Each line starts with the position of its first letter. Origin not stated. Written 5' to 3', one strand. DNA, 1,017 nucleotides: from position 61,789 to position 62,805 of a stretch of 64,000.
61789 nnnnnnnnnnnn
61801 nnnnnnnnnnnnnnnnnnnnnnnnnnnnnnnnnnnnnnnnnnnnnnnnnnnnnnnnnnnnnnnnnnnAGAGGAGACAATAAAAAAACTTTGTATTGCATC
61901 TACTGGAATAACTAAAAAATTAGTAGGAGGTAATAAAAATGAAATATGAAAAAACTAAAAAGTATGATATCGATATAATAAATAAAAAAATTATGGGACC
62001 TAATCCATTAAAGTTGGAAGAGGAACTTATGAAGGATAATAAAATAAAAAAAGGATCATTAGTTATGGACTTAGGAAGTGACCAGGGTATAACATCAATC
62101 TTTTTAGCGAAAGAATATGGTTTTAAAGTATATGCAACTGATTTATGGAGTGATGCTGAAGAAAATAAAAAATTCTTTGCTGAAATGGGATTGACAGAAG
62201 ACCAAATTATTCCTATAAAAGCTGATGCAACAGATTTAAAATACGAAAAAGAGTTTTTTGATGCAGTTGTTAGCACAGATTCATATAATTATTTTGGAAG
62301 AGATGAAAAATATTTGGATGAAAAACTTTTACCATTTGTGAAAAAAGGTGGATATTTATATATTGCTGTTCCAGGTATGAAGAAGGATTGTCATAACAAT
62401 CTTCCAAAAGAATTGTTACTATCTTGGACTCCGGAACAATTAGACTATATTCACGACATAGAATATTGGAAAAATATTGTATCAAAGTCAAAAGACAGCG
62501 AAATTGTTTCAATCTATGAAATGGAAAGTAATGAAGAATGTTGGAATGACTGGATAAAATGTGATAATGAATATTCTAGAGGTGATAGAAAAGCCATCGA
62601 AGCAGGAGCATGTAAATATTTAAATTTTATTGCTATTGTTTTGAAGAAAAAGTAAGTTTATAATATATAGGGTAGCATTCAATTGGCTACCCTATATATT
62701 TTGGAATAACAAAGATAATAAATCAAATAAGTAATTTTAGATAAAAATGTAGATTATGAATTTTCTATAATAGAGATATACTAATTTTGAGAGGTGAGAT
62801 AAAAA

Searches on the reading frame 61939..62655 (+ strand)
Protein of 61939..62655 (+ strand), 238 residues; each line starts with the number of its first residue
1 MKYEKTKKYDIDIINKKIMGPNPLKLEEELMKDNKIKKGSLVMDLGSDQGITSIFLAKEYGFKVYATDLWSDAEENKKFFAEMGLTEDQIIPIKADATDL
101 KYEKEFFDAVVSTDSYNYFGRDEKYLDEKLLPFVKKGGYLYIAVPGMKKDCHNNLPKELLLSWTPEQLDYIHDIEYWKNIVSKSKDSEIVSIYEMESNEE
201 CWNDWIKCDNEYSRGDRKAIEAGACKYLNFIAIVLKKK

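Call 64: search_protein_families(library=pfam, proteins=[window:61939-62655:+], max_evalue=0.0001)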
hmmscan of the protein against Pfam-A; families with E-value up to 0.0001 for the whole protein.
window:61939-62655:+ (238 aa): 5 families
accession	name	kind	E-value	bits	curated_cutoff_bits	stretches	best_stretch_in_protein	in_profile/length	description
PF13649.12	Methyltransf_25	-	1.2e-07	32.8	27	1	42-127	1-87/97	Methyltransferase domain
PF08241.18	Methyltransf_11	-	1.6e-07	32.3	21.2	1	44-142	2-95/95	Methyltransferase domain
PF13489.12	Methyltransf_23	-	1.8e-06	28.2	27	1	36-154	20-126/164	Methyltransferase domain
PF13847.12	Methyltransf_31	-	9.5e-06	25.8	27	1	36-161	1-130/145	Methyltransferase domain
PF02353.26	CMAS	-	3.4e-05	23.7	27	1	31-143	55-165/273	Mycolic acid cyclopropane synthetase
